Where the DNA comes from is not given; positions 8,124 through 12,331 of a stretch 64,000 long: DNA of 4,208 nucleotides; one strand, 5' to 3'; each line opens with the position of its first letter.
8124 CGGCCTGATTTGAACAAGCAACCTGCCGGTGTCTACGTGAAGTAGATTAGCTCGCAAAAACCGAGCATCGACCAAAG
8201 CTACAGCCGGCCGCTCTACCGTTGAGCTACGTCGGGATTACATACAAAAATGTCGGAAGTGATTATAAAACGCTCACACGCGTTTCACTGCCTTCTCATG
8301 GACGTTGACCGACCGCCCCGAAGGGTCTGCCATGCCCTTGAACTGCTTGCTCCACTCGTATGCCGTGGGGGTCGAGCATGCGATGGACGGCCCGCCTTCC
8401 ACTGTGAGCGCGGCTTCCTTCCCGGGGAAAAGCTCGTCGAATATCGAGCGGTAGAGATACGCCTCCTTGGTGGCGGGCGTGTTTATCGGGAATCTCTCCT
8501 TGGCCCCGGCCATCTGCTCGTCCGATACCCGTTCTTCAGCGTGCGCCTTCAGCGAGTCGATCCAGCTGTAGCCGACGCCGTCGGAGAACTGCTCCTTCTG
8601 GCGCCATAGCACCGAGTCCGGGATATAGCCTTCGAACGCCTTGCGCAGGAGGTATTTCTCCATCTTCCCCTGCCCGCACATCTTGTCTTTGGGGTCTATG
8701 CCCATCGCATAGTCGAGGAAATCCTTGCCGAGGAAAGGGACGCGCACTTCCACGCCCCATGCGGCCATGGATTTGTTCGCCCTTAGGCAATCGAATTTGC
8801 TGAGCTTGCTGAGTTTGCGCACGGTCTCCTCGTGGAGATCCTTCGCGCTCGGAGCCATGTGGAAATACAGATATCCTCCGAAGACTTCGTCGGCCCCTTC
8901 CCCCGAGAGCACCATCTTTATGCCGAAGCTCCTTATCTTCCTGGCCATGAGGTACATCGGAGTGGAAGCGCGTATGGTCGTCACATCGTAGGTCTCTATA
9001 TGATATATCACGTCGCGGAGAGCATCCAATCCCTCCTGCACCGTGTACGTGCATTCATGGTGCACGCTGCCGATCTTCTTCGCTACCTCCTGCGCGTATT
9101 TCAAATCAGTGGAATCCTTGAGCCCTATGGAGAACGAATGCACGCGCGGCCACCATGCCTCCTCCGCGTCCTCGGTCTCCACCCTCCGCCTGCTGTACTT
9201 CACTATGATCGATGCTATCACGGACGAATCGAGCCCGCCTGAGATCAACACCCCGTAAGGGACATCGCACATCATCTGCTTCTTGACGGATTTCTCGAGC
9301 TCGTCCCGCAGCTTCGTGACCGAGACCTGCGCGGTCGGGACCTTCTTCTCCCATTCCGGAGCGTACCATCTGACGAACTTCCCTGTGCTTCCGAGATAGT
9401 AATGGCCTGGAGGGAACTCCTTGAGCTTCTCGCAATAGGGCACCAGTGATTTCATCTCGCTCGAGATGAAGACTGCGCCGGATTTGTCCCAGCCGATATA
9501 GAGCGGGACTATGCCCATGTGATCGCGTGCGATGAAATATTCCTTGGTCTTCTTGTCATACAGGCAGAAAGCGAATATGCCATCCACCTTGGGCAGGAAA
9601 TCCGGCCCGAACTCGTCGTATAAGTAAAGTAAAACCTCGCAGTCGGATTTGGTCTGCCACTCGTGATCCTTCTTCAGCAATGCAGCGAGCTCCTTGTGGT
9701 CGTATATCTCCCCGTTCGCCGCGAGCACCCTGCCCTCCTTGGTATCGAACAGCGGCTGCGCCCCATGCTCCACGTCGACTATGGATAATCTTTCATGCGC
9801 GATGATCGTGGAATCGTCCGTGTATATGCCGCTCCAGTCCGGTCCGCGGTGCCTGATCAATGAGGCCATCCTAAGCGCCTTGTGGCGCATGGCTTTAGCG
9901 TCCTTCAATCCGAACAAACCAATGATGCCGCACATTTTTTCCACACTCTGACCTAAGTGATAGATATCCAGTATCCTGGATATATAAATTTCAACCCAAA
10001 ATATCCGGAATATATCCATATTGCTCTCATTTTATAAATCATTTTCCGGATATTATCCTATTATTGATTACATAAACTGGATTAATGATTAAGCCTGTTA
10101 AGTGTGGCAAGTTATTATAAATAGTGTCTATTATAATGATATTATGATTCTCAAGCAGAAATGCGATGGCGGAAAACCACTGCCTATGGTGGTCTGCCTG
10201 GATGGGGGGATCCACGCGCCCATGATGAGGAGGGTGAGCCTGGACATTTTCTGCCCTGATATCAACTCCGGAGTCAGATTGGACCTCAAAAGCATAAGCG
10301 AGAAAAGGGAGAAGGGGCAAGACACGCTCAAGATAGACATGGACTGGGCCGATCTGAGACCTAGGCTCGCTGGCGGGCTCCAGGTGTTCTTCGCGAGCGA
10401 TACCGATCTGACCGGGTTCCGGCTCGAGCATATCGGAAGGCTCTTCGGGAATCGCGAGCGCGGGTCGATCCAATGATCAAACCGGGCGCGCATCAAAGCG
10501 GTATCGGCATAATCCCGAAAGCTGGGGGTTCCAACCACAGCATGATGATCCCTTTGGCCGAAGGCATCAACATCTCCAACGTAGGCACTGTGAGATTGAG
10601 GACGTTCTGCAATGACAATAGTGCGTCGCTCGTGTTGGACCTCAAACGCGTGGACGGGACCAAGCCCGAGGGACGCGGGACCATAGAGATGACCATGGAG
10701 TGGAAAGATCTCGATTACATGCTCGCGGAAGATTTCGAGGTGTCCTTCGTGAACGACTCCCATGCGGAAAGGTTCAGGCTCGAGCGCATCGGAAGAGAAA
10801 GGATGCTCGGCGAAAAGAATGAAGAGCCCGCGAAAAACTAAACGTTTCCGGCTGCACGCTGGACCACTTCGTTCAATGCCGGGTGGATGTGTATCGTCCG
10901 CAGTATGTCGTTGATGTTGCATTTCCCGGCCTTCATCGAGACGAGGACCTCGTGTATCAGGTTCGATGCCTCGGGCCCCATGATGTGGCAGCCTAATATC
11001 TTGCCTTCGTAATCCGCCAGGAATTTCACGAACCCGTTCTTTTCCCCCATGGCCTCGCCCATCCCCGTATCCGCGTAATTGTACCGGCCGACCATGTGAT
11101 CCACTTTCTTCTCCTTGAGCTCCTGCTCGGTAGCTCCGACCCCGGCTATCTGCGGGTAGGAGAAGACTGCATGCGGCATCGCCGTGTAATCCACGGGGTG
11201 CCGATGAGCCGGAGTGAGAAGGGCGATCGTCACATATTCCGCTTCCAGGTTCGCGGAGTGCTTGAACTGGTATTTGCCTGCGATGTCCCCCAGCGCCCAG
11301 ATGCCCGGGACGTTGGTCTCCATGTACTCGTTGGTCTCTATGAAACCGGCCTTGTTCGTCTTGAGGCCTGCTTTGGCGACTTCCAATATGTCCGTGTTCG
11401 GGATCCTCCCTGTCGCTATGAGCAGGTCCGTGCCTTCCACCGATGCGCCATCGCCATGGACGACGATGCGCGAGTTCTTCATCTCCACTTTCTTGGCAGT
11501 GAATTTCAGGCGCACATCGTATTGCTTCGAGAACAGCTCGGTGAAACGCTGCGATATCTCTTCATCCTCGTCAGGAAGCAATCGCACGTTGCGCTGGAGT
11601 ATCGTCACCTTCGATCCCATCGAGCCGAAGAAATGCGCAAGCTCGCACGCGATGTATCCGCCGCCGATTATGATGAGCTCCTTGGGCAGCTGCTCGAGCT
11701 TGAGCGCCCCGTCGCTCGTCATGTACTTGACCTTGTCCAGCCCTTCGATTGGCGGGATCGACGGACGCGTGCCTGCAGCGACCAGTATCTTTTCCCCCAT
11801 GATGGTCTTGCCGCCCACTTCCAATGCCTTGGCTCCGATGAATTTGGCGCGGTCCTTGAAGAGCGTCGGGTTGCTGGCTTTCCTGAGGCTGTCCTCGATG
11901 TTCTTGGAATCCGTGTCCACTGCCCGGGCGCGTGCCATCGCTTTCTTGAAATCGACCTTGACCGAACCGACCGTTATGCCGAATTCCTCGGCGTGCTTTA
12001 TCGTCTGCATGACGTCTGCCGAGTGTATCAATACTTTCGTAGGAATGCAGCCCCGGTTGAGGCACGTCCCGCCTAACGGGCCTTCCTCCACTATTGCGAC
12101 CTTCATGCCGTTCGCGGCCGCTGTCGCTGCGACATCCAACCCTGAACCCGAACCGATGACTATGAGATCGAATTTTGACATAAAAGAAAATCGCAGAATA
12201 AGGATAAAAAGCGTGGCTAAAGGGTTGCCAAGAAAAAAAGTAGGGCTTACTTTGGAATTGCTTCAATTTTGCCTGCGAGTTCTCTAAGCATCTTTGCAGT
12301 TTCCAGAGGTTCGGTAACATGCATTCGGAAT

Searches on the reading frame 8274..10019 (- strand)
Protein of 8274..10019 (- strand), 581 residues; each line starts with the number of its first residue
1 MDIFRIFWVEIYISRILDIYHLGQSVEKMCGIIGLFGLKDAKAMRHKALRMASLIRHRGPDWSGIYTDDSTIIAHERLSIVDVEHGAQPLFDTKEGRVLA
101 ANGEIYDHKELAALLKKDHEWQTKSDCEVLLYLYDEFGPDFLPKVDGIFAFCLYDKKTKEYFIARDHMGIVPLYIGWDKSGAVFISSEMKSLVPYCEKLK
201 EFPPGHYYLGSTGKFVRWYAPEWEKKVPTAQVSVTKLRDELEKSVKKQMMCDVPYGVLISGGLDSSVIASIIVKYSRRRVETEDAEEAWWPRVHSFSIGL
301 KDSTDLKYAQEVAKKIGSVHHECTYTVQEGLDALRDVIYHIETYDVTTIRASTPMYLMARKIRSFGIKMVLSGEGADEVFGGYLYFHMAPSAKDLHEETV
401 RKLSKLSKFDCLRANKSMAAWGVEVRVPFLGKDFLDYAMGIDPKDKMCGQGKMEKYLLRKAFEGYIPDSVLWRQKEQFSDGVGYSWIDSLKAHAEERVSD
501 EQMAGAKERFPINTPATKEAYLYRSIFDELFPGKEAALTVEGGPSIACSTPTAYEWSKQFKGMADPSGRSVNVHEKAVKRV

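Call 83: search_protein_families(library=pfam, proteins=[window:8274-10019:-], max_evalue=0.00001)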
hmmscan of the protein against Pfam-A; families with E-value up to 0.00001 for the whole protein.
window:8274-10019:- (581 aa): 4 families
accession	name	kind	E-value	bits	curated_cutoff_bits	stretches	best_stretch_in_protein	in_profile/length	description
PF00733.27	Asn_synthase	-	4.6e-88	296.7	21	2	236-390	1-141/354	Asparagine synthase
PF13537.11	GATase_7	-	5.1e-39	133.5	25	1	75-193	1-122/123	Glutamine amidotransferase domain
PF13522.11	GATase_6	-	3.4e-35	121.3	27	1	60-185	1-128/130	Glutamine amidotransferase domain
PF12481.13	DUF3700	-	2.2e-10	40.8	27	1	144-213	128-198/228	Aluminium induced protein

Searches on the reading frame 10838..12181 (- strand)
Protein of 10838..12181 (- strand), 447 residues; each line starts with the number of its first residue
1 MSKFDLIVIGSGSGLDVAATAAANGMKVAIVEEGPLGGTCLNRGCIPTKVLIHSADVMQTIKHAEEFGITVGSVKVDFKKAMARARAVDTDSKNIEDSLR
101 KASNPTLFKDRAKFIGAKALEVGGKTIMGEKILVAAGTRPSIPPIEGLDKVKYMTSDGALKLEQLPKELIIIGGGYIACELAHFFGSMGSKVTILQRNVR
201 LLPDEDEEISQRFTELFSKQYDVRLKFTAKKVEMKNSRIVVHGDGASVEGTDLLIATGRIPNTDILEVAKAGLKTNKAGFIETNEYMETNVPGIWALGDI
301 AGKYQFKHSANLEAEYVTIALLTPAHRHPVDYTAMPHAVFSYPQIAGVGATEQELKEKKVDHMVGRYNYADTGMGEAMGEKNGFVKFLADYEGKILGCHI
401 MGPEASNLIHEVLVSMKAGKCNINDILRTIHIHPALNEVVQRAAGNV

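Call 83: search_protein_families(library=pfam, proteins=[window:10838-12181:-], max_evalue=0.00001)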
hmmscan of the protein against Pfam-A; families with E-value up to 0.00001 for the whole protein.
window:10838-12181:- (447 aa): 4 families
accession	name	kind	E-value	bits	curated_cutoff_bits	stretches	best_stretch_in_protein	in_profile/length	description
PF07992.20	Pyr_redox_2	-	2.6e-61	208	26.1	1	4-310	1-287/291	Pyridine nucleotide-disulphide oxidoreductase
PF02852.28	Pyr_redox_dim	-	2.9e-26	92.3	25.3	1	335-443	1-109/110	Pyridine nucleotide-disulphide oxidoreductase, dimerisation domain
PF00070.33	Pyr_redox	-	2.4e-18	66.9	22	1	169-238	2-72/82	Pyridine nucleotide-disulphide oxidoreductase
PF13738.12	Pyr_redox_3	-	1.5e-14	54.4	30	1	125-298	121-305/305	Pyridine nucleotide-disulphide oxidoreductase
